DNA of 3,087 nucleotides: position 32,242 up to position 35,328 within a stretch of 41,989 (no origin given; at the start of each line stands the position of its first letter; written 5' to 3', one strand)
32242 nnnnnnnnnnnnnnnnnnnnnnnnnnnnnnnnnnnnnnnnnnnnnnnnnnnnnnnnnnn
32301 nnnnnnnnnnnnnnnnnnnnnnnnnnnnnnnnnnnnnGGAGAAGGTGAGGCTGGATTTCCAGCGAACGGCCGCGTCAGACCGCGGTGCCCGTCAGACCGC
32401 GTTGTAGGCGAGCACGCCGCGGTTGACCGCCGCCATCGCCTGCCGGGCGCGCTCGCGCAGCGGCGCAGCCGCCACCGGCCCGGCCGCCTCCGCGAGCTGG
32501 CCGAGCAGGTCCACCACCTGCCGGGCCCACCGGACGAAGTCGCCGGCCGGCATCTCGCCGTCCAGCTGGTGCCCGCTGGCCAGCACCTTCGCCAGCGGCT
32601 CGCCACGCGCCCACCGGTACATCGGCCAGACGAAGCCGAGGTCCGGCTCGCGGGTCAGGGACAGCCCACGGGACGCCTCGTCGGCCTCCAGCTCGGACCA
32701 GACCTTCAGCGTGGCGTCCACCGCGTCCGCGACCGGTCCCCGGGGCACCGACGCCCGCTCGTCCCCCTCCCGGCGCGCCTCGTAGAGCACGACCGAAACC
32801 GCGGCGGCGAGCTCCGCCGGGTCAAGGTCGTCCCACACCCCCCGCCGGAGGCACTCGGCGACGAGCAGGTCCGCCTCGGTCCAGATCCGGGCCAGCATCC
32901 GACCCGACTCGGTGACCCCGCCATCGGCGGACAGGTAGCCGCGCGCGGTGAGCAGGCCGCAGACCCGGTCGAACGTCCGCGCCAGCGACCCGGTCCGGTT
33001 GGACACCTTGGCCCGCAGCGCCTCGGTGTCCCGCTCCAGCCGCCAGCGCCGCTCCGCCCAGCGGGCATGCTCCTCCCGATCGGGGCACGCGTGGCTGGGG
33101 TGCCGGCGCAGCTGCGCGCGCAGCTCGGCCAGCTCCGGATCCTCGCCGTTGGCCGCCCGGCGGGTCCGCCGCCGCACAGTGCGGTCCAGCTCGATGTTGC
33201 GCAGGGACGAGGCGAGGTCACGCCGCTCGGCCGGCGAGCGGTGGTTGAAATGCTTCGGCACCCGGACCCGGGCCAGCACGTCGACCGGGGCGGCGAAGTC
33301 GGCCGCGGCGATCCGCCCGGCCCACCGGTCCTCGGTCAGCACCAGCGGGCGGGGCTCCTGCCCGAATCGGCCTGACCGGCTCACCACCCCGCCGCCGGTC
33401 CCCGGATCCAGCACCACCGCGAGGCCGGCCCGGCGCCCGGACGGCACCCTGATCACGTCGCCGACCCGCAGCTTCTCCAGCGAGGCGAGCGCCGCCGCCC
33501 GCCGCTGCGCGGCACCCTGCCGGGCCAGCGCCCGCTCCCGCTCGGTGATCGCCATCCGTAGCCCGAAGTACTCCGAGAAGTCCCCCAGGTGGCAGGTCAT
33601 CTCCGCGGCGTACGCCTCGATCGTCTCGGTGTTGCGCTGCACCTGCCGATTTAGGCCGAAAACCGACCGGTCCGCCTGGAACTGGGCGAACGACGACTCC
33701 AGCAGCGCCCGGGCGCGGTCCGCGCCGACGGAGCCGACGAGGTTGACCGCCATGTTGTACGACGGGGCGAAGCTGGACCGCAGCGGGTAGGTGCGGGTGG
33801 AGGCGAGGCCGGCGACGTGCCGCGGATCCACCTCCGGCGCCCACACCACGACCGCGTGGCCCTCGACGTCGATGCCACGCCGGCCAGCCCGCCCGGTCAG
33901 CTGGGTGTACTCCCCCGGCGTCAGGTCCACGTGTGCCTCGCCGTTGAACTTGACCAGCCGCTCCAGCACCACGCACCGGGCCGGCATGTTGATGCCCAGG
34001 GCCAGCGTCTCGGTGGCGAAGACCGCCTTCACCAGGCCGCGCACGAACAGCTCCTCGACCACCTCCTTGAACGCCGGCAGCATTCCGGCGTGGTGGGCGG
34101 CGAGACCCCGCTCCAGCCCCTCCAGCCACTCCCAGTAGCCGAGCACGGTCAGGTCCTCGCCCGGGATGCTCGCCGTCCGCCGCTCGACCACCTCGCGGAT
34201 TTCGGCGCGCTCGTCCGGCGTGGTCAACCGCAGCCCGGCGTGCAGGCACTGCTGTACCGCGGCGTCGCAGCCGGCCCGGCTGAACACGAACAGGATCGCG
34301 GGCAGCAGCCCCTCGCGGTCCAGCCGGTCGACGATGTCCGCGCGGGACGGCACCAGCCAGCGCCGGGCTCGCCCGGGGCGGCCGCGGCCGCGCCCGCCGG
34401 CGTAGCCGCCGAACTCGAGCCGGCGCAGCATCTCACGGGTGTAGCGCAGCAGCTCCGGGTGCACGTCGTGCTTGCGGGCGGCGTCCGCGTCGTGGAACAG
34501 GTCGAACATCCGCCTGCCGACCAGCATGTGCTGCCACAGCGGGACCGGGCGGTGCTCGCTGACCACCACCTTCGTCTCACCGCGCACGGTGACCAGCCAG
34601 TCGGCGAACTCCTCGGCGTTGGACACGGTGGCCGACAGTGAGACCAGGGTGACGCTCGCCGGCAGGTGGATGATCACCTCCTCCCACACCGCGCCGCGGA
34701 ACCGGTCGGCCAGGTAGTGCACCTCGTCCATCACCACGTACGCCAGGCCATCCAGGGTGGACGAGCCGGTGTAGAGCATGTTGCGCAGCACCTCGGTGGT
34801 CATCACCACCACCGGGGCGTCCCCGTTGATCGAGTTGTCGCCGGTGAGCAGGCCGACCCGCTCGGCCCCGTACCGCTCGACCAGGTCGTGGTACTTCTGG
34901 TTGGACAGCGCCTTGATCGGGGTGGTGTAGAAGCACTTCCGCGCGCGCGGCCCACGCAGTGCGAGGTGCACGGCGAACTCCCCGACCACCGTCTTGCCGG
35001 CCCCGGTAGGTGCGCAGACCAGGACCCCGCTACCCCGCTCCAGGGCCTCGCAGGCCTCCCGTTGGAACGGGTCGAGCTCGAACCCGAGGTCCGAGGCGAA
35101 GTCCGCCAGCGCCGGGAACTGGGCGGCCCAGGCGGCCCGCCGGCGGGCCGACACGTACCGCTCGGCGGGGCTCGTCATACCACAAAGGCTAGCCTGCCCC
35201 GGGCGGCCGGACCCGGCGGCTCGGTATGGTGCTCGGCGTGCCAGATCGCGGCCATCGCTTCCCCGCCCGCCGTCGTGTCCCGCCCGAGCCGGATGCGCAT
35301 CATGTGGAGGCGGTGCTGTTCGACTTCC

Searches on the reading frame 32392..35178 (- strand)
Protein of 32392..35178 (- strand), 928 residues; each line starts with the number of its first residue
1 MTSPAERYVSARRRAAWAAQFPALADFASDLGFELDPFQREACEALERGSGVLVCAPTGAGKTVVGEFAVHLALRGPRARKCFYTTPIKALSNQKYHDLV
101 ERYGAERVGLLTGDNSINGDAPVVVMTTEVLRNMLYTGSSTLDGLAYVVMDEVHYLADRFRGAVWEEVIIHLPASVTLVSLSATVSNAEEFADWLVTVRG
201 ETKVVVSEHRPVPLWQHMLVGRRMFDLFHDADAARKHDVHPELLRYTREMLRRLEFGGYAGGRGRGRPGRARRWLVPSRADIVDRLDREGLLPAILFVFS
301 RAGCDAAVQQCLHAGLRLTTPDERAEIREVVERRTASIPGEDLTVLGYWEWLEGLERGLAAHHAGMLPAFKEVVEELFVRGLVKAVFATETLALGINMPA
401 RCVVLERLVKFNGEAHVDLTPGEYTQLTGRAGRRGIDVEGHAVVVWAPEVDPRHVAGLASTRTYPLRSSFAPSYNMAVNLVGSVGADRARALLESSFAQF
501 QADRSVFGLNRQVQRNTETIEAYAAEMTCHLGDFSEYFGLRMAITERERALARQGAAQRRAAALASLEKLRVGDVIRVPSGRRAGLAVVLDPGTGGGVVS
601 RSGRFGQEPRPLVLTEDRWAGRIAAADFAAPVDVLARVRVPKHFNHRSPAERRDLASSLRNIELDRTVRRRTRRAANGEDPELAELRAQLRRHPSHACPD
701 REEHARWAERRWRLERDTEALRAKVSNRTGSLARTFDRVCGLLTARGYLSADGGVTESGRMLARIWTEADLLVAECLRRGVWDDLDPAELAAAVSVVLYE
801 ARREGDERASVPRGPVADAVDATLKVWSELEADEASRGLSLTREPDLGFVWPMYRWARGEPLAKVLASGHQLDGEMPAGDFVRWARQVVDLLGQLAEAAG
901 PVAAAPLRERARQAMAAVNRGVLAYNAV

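Call 67: search_protein_families(library=pfam, proteins=[window:32395-35178:-], max_evalue=0.001)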
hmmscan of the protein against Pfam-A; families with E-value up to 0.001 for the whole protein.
window:32395-35178:- (928 aa): 6 families
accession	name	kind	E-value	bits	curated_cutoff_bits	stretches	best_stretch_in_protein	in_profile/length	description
PF08148.17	DSHCT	-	1.9e-40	138.9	22.7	1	753-923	2-170/172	DSHCT (NUC185) domain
PF00270.35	DEAD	-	1e-25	90.8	26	1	37-190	2-166/167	DEAD/DEAH box helicase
PF04851.21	ResIII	-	2.8e-12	47.3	22.5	1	33-185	2-162/164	Type III restriction enzyme, res subunit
PF22527.2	DEXQc_Suv3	-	7.7e-06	26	27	1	77-178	35-127/154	DEXQ-box helicase domain of Suv3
PF00271.37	Helicase_C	-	1.8e-05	25.4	23.5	1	359-435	42-110/110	Helicase conserved C-terminal domain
PF21408.2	MTR4-like_stalk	-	0.00016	22.3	24.2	1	492-546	3-54/64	Exosome RNA helicase MTR4-like, stalk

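Call 81: find_encoding_contigs(protein=window:32392-35178:-, flank=1000, max_places=3)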
Protein window:32392-35178:- (928 aa): no gene with exactly this product is on record in the collection.
